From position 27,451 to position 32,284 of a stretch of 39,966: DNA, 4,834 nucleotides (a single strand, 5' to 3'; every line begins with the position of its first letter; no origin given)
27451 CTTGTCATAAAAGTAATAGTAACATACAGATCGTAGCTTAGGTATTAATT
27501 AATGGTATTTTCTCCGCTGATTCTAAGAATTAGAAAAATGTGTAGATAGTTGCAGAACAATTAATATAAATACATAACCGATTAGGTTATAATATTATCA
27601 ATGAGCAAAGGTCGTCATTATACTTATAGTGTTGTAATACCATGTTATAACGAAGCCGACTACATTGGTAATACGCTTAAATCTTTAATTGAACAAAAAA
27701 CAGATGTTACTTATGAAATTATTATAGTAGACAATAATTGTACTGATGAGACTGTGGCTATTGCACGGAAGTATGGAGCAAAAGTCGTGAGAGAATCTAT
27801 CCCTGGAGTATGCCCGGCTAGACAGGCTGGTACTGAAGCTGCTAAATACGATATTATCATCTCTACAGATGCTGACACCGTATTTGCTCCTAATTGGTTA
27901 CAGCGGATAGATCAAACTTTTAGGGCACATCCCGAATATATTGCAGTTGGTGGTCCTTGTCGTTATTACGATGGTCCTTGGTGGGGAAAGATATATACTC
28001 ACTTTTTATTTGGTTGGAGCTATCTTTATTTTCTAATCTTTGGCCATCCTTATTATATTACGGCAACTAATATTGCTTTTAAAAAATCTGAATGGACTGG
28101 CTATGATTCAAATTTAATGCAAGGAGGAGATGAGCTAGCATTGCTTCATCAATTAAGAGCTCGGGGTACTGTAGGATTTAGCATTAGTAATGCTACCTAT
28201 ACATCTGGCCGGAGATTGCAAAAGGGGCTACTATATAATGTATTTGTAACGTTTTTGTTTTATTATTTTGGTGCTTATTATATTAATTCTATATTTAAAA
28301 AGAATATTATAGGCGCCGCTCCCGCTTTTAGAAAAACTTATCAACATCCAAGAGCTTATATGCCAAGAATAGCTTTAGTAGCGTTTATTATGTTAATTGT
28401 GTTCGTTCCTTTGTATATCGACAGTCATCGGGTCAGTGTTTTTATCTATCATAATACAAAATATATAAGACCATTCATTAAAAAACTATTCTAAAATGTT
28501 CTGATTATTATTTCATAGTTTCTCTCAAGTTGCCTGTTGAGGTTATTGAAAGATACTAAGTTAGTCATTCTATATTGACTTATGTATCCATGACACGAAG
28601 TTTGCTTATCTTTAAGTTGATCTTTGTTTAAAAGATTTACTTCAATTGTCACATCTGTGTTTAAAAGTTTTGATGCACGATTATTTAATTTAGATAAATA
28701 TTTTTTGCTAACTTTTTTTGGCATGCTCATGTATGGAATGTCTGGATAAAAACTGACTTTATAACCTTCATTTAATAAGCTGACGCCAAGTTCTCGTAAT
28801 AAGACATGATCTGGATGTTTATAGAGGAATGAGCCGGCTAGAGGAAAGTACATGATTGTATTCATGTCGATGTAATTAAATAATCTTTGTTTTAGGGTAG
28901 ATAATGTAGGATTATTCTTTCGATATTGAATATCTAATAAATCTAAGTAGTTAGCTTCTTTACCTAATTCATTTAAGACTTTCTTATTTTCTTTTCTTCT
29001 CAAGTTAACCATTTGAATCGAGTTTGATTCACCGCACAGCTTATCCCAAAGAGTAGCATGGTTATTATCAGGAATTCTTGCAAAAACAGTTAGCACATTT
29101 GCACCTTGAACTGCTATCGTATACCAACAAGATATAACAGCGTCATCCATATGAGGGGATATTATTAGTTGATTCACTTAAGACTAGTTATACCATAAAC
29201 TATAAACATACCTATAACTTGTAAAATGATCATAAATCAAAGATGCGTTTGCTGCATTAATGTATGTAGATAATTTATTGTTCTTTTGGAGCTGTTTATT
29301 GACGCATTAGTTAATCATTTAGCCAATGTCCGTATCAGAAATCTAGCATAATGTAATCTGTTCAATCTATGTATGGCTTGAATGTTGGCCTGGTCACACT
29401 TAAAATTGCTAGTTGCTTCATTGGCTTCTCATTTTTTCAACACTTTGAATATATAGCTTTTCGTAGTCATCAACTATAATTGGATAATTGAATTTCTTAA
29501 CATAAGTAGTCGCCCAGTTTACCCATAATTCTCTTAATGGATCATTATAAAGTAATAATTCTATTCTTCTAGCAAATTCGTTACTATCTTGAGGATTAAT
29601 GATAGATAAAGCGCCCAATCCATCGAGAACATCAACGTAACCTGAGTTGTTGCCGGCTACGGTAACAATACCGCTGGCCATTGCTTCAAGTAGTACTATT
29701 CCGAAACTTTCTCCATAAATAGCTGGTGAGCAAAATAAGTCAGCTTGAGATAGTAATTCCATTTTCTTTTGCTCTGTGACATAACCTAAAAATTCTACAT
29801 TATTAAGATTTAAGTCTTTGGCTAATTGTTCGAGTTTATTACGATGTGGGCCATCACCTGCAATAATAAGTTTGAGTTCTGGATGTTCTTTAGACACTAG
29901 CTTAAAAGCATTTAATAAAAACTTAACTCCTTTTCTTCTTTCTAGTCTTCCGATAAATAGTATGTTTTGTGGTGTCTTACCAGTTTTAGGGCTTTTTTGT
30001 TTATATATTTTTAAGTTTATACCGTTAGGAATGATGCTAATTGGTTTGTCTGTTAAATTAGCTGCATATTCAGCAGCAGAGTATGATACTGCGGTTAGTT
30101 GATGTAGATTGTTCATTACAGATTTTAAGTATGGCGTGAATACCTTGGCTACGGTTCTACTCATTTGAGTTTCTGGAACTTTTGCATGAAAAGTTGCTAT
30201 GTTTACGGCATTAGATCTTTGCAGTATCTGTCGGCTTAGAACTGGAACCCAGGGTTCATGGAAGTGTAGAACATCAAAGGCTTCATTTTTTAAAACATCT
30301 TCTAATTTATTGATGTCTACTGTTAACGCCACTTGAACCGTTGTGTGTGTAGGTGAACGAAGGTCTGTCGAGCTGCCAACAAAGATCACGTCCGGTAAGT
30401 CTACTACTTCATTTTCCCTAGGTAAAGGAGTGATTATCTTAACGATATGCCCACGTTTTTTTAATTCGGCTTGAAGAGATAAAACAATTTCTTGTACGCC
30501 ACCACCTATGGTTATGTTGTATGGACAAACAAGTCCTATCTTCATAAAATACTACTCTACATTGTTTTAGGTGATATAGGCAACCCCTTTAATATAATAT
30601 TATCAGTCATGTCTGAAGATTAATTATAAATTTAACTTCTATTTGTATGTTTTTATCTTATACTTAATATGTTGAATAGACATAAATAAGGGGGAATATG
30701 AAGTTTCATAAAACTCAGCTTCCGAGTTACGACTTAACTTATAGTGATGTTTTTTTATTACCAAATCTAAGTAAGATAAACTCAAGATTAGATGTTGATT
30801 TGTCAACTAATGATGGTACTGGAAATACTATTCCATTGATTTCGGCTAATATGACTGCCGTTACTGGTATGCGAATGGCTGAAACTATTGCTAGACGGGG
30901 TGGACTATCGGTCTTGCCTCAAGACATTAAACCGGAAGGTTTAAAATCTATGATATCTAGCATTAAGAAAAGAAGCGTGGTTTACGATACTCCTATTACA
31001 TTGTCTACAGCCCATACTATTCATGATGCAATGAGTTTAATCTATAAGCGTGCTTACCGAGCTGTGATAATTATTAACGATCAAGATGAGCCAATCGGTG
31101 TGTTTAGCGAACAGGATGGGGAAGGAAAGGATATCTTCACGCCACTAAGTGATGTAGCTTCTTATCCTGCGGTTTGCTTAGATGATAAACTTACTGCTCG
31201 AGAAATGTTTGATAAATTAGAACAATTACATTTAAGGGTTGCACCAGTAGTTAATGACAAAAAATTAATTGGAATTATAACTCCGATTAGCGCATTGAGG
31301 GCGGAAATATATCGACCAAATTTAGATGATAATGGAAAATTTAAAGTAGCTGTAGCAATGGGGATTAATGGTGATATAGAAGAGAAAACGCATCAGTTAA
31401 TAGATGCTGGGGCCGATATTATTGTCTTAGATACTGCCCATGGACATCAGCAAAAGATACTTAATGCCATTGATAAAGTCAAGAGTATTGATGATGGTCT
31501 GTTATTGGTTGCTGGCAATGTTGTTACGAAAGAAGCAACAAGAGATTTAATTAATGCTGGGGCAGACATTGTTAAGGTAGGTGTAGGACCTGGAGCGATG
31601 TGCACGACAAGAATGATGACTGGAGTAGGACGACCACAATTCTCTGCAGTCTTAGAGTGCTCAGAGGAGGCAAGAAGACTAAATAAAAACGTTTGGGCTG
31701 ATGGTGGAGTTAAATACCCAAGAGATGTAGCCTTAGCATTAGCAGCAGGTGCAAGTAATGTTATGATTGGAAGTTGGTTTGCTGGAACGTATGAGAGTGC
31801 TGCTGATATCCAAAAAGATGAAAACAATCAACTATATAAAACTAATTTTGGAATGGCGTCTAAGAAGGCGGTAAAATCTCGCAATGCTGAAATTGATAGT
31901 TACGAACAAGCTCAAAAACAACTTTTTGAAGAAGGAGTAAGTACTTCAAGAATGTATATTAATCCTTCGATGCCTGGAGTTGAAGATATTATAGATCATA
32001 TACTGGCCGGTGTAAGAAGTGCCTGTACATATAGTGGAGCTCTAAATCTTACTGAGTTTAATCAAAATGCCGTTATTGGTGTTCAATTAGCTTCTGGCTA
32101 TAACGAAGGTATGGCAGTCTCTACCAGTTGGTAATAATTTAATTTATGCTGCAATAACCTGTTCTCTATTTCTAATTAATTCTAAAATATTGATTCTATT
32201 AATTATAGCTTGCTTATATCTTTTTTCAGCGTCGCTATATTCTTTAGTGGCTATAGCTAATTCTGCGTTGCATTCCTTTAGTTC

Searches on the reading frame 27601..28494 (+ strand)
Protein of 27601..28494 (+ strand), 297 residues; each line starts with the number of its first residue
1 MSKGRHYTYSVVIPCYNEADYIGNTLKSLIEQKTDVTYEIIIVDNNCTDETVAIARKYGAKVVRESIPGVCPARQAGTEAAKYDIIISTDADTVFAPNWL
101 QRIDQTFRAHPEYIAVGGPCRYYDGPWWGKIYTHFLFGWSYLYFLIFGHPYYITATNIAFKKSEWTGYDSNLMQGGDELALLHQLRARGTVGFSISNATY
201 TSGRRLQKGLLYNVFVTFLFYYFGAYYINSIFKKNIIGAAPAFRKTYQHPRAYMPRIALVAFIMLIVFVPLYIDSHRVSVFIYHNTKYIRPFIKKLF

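Call 27: search_protein_families(library=pfam, proteins=[window:27601-28494:+], max_evalue=0.001)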
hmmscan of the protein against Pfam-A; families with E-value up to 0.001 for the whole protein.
window:27601-28494:+ (297 aa): 2 families
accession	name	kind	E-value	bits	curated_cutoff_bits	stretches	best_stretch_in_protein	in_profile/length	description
PF00535.33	Glycos_transf_2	-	1.2e-30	107.1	23.3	1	10-149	1-148/168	Glycosyl transferase family 2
PF13641.12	Glyco_tranf_2_3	-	3.3e-14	53.9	27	1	9-122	3-125/230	Glycosyltransferase like family 2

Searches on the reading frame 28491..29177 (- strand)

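Call 27: search_protein_families(library=pfam, proteins=[window:28491-29177:-], max_evalue=0.001)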
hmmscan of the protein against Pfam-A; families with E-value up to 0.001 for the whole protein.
window:28491-29177:- (228 aa): 1 family
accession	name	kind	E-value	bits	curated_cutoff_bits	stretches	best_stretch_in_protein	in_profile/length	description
PF02585.22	PIG-L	-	1.1e-09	39.3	28.2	1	4-132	1-126/129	GlcNAc-PI de-N-acetylase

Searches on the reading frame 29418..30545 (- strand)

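Call 27: search_protein_families(library=pfam, proteins=[window:29418-30545:-], max_evalue=0.001)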
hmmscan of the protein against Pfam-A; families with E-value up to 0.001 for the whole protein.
window:29418-30545:- (375 aa): 5 families
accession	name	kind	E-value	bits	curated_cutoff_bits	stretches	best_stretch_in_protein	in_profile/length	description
PF00534.26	Glycos_transf_1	-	4.1e-41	140.8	26.4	1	185-343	8-167/172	Glycosyl transferases group 1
PF13692.12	Glyco_trans_1_4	-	1.3e-33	116.6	27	1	193-332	2-140/142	Glycosyl transferases group 1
PF13439.12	Glyco_transf_4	-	1.2e-17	64.9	28.5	1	15-178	2-168/170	Glycosyltransferase Family 4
PF20706.3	GT4-conflict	-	2.7e-10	40.2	26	1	168-309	173-322/385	Family 4 Glycosyltransferase in conflict systems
PF13579.12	Glyco_trans_4_4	-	1.2e-09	39.1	29.7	1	15-175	1-158/158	Glycosyl transferase 4-like domain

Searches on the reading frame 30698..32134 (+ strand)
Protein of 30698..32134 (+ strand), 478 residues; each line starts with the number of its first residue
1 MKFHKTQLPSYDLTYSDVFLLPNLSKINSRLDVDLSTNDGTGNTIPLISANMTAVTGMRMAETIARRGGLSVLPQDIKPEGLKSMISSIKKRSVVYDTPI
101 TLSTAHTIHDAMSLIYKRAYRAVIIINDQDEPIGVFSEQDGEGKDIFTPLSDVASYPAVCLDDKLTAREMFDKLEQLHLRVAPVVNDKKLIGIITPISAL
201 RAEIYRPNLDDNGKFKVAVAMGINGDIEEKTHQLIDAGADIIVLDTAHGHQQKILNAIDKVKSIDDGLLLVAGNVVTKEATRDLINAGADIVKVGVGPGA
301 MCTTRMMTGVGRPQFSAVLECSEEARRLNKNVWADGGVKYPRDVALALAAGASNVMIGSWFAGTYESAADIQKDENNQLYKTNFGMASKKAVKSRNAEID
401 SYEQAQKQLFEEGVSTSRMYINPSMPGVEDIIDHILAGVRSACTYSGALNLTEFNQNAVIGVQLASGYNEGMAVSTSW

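Call 27: search_protein_families(library=pfam, proteins=[window:30698-32134:+], max_evalue=0.001)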
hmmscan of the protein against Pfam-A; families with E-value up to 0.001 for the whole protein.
window:30698-32134:+ (478 aa): 7 families
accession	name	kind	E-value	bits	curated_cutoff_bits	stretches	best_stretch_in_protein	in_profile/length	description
PF00478.31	IMPDH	-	1.6e-95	320.5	25.6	1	13-471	2-342/345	IMP dehydrogenase / GMP reductase domain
PF00571.33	CBS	-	7e-13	49.1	24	2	151-202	2-54/57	CBS domain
PF03060.21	NMO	-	5e-08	33.1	28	1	218-372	95-236/331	Nitronate monooxygenase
PF01729.25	QRPTase_C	-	2e-05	24.9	23.1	1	219-296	81-156/169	Quinolinate phosphoribosyl transferase, C-terminal domain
PF00977.27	His_biosynth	-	6.3e-05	23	23.6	0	323-371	67-115/228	Histidine biosynthesis protein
PF04131.20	NanE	-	0.00037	20.2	27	1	231-360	57-175/192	Putative N-acetylmannosamine-6-phosphate epimerase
PF01070.24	FMN_dh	-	0.00055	19.5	24.9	1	257-360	209-304/350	FMN-dependent dehydrogenase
